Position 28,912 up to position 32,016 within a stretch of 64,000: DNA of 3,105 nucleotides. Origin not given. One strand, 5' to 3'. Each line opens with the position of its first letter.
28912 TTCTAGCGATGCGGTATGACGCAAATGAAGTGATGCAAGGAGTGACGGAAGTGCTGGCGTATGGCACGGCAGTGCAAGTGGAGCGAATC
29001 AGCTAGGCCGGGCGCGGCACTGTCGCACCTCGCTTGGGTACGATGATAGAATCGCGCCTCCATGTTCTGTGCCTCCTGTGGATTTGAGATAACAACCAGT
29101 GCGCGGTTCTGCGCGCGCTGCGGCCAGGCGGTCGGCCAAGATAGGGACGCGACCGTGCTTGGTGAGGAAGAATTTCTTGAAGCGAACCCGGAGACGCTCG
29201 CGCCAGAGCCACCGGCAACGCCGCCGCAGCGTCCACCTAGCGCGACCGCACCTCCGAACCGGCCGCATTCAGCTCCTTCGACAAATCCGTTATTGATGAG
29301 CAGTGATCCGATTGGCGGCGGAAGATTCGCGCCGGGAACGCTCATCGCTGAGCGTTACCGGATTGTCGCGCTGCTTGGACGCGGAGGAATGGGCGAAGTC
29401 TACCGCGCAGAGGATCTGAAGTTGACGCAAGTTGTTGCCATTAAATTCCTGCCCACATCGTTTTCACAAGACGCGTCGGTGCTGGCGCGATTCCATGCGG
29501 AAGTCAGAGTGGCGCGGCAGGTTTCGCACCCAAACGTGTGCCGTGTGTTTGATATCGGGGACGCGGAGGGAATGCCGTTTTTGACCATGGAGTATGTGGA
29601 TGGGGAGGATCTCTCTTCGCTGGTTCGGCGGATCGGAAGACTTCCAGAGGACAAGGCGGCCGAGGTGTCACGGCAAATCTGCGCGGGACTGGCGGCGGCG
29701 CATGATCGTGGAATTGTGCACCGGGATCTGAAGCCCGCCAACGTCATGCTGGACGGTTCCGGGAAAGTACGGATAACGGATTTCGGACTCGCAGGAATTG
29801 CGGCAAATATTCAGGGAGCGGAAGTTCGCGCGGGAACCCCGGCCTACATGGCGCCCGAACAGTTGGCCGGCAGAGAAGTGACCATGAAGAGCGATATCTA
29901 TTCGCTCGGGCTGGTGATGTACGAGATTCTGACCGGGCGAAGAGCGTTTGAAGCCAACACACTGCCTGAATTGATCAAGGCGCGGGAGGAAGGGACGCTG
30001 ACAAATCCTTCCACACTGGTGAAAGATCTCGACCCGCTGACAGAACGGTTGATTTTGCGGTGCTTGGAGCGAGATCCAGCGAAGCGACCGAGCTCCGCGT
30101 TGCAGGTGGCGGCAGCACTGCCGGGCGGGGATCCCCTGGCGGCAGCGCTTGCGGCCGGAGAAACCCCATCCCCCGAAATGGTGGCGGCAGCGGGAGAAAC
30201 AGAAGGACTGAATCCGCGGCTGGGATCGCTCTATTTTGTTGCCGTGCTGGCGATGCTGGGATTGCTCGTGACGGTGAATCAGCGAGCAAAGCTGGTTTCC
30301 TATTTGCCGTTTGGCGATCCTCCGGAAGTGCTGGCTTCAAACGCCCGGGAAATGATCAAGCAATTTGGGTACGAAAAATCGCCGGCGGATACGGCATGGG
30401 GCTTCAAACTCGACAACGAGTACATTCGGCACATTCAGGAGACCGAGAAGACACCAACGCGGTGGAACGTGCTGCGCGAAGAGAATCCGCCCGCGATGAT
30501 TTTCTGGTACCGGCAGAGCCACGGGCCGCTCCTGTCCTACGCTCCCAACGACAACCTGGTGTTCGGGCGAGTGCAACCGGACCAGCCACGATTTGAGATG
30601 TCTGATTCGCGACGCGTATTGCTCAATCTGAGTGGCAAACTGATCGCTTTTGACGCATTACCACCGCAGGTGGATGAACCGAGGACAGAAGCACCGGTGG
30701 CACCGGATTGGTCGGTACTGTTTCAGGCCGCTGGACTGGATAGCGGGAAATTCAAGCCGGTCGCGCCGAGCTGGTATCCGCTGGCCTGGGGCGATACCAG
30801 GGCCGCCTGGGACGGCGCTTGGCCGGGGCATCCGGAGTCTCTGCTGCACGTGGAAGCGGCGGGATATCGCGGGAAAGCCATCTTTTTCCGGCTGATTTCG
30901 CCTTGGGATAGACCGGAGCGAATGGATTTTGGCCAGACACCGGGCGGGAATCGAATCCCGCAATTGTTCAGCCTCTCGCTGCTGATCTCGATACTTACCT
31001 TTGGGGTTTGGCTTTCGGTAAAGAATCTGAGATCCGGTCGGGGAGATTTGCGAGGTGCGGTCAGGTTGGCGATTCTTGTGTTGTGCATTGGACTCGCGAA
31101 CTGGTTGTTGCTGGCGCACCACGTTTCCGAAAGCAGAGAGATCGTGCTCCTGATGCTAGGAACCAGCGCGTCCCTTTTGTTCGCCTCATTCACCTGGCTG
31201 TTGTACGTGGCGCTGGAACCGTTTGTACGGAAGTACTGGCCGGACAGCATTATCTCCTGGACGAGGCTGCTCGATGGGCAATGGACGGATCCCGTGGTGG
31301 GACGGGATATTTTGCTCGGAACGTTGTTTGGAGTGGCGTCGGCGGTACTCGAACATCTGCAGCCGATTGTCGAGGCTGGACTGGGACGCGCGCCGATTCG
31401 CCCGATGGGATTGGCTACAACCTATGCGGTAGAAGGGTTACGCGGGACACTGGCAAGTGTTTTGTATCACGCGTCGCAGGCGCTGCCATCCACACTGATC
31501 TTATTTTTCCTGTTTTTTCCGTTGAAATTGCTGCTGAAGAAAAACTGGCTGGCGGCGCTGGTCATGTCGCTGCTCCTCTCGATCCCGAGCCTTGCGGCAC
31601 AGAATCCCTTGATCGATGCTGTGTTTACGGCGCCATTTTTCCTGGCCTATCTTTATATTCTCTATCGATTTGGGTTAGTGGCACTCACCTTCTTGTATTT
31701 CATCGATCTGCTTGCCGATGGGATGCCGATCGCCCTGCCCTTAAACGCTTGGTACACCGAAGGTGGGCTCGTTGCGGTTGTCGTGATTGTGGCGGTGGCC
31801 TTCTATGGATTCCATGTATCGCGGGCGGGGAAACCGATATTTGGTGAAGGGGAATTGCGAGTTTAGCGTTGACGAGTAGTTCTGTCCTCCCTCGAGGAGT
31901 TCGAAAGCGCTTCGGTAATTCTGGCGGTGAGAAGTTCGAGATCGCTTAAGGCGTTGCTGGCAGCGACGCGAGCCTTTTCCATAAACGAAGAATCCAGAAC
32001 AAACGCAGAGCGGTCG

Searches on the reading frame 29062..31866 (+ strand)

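Call 32: search_protein_families(library=pfam, proteins=[window:29062-31866:+], max_evalue=0.00001)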
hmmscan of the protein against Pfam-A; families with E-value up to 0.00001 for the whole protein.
window:29062-31866:+ (934 aa): 4 families
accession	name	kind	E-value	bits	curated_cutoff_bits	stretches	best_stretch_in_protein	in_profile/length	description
PF00069.31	Pkinase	-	4.7e-56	190.5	31.7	1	99-345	1-254/263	Protein kinase domain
PF07714.23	PK_Tyr_Ser-Thr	-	3.3e-37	128.7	23.1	1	102-344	4-250/258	Protein tyrosine and serine/threonine kinase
PF01636.29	APH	-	4.6e-10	40.1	23.2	0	198-246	149-199/239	Phosphotransferase enzyme family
PF03109.22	ABC1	-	2e-06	27.6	22.9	1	134-245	110-215/244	ABC1 atypical kinase-like domain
